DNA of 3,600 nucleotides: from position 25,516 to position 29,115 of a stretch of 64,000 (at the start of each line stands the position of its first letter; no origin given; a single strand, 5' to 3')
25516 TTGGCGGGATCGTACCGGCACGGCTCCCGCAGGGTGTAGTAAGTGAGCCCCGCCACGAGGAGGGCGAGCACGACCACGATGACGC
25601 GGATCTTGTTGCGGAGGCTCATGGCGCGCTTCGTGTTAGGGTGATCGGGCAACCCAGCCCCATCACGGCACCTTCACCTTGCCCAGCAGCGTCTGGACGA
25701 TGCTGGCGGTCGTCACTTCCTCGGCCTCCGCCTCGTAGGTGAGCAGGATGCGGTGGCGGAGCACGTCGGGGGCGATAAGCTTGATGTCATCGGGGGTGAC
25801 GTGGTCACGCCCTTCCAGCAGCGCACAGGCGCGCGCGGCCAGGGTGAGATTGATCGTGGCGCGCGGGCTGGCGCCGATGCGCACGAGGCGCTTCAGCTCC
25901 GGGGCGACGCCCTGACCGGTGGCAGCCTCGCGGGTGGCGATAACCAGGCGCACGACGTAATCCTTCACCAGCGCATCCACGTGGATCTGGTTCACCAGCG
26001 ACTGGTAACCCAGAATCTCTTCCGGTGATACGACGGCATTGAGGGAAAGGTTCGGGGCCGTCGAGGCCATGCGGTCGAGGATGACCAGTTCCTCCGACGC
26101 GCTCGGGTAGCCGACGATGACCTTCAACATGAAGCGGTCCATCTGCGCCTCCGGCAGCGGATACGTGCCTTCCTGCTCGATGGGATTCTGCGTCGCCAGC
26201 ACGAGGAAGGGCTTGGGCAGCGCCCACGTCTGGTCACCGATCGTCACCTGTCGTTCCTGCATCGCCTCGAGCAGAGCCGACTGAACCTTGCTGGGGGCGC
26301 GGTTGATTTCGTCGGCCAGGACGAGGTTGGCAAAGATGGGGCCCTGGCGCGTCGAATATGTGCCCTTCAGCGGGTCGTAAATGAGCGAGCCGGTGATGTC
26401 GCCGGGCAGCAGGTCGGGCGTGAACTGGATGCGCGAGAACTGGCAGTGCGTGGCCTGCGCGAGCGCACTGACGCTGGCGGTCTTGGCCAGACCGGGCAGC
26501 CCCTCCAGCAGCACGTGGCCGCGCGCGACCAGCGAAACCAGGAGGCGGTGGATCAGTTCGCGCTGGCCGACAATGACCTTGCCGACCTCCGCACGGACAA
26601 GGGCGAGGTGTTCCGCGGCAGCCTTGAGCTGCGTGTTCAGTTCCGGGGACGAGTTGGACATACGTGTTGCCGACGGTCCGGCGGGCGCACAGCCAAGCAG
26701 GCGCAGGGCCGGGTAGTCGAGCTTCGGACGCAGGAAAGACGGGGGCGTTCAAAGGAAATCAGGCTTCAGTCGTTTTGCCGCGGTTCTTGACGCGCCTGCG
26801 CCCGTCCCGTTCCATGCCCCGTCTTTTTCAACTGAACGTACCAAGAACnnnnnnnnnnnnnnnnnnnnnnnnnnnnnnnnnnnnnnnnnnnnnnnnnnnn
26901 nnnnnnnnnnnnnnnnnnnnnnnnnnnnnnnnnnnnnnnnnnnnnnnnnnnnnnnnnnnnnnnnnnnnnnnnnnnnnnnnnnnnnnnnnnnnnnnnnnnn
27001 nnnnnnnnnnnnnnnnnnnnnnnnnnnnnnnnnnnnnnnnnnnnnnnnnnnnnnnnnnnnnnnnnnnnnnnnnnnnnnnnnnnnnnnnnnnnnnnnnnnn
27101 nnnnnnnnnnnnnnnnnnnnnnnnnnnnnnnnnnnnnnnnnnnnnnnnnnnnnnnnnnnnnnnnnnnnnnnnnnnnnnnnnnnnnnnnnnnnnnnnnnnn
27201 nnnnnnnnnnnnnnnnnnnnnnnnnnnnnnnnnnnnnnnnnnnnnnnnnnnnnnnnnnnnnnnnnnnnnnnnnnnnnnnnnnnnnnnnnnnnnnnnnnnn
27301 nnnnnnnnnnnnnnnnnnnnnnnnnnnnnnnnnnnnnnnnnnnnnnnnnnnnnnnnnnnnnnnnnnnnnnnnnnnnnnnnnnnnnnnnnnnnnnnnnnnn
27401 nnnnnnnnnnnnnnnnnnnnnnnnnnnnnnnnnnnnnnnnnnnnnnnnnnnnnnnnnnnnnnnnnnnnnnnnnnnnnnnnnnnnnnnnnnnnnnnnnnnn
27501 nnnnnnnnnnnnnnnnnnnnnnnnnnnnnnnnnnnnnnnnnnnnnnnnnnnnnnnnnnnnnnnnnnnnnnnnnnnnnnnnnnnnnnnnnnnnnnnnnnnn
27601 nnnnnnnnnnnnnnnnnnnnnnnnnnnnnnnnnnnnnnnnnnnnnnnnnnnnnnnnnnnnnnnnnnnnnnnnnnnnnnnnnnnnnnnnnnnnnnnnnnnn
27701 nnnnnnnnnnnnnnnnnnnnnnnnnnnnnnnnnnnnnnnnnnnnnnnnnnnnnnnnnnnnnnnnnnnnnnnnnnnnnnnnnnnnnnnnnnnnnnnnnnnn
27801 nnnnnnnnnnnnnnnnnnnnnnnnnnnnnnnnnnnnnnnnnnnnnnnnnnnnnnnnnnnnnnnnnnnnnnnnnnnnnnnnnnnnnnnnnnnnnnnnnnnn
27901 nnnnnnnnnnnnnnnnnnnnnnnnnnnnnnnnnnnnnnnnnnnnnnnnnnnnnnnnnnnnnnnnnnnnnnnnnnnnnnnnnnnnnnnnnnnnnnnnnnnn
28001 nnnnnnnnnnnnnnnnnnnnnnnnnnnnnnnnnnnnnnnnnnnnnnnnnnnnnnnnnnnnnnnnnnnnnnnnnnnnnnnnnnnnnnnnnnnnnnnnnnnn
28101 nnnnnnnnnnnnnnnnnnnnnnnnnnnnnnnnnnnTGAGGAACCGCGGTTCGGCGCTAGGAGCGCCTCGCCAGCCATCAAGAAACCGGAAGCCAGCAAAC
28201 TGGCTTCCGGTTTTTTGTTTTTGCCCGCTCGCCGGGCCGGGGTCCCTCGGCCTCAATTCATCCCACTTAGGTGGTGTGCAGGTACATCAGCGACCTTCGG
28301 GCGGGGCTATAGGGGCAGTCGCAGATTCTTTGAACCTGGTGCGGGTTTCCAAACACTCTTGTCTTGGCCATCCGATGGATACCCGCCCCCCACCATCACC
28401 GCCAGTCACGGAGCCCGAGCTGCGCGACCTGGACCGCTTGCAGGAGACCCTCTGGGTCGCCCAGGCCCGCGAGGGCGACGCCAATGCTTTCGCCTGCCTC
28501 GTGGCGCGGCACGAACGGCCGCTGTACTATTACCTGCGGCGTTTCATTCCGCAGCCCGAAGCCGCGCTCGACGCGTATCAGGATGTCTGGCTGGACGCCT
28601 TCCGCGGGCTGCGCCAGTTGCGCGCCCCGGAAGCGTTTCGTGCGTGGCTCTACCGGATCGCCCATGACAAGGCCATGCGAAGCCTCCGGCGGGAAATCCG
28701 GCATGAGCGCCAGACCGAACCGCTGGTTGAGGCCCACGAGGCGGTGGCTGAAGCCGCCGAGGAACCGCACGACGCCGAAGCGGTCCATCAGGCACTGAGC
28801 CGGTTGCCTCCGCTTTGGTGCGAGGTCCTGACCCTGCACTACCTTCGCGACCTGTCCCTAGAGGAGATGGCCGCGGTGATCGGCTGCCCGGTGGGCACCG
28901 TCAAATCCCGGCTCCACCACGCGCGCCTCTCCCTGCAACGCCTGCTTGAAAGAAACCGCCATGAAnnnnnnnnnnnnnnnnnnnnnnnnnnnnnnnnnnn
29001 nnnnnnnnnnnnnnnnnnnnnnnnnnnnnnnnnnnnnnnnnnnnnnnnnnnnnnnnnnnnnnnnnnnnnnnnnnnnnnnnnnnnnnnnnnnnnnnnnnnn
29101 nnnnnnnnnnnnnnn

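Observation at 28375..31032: ECF sigma factor whose cognate 'anti-sigma' is fused in-frame to a pseudopilin (DUF1559 / H-X9-DG) domain with a degenerate prepilin cleavage site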

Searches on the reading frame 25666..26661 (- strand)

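Call 61: search_protein_families(library=pfam, proteins=[window:25666-26661:-], max_evalue=0.001)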
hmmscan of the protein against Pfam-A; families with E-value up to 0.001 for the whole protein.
window:25666-26661:- (332 aa): 5 families
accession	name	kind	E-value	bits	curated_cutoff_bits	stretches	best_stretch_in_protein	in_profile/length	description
PF07726.17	AAA_3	-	2.1e-63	212.5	27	1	49-179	1-131/131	ATPase family associated with various cellular activities (AAA)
PF17863.7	AAA_lid_2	-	5.9e-23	80.8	22.7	1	259-324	8-73/74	AAA lid domain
PF20030.5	bpMoxR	-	4.9e-16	58.9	27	1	21-185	5-168/205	MoxR domain in the MoxR-vWA-beta-propeller ternary systems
PF07728.20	AAA_5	-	2.2e-14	54.1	22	1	49-177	1-139/139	AAA domain (dynein-related subfamily)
PF05496.18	RuvB_N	-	6.7e-05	23.1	27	0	47-141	33-115/159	Holliday junction DNA helicase RuvB P-loop domain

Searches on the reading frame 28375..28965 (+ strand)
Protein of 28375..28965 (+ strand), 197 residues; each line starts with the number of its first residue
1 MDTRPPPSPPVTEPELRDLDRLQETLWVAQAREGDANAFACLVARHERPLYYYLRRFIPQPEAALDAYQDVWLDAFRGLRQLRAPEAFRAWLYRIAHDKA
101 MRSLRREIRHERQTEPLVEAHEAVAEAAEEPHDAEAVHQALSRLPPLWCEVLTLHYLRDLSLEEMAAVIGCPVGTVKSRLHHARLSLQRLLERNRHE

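Call 10: search_protein_families(library=pfam, proteins=[window:28375-28965:+], max_evalue=1)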
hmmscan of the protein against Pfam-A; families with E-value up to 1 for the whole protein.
window:28375-28965:+ (197 aa): 6 families
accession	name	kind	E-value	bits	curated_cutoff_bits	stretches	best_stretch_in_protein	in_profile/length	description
PF04542.20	Sigma70_r2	-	5.5e-14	52.1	24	1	42-107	1-68/71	Sigma-70 region 2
PF08281.18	Sigma70_r4_2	-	1.8e-13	50.4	25.7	1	135-187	2-54/54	Sigma-70, region 4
PF04545.22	Sigma70_r4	-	8.3e-09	35.3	24.1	1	140-188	1-49/50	Sigma-70, region 4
PF07638.17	Sigma70_ECF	-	3.7e-06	27.4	21.1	1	26-190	6-182/185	ECF sigma factor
PF15500.11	Ntox1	-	0.1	13.4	25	0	123-161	7-45/96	Putative RNase-like toxin, toxin_1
PF16934.11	Mersacidin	-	0.13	12.5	27.6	1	158-171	6-19/34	Two-component Enterococcus faecalis cytolysin (EFC)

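Call 11: search_protein_families(library=ncbifam, proteins=[window:28375-28965:+], max_evalue=1)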
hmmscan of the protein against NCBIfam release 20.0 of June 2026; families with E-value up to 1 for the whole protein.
window:28375-28965:+ (197 aa): 89 families (the best 25 are shown)
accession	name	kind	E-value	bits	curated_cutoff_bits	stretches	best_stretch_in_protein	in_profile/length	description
NF009166.1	PRK12513.1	equivalog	4.7e-32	111.3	206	1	25-193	11-188/193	RNA polymerase sigma factor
NF009171.0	PRK12518.1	equivalog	1.5e-27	96.6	208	1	27-193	17-186/191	RNA polymerase sigma factor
TIGR02983.1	SigE-fam_strep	subfamily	4.1e-26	91.8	141.55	1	34-193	3-160/162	SigE family RNA polymerase sigma factor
NF008888.0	PRK11922.1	equivalog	8.9e-26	90.9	204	1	21-193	14-198/231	RNA polymerase sigma factor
NF007225.0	PRK09643.1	equivalog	1.1e-24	87.3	190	1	28-195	18-186/204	RNA polymerase sigma factor SigM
TIGR02937.1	sigma70-ECF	superfamily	5.8e-24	84.6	42.9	1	38-190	2-164/165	sigma-70 family RNA polymerase sigma factor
NF007223.0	PRK09641.1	equivalog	1.6e-23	83.5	209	1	27-192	8-185/187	RNA polymerase sigma factor SigW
NF007216.0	PRK09638.1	equivalog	4.9e-23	81.8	194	1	23-193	4-176/180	RNA polymerase sigma factor SigY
TIGR02954.1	Sig70_famx3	hypoth_equivalog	9.9e-23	80.7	188.5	1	25-193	4-169/170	RNA polymerase sigma-70 factor, TIGR02954 family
NF009168.0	PRK12515.1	subfamily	4e-22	78.6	236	1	28-193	13-181/189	RNA polymerase sigma factor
TIGR02939.1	RpoE_Sigma70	equivalog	4.8e-22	78.9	236.15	1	26-191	9-186/190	RNA polymerase sigma factor RpoE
TIGR02948.1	SigW_bacill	equivalog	1.8e-20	73.8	243.1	1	28-191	9-184/187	RNA polymerase sigma factor SigW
TIGR02989.1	Sig-70_gvs1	subfamily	7.5e-20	71.5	124.55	1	38-188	2-155/158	RNA polymerase sigma-70 factor, Rhodopirellula/Verrucomicrobium family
NF053879.1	RNAPolSigSigVBac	equivalog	9.1e-20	70.9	190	1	39-190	6-154/160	RNA polymerase sigma factor SigV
NF007227.0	PRK09645.1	subfamily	1.3e-19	70.8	202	1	29-192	5-171/177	sigma-70 family RNA polymerase sigma factor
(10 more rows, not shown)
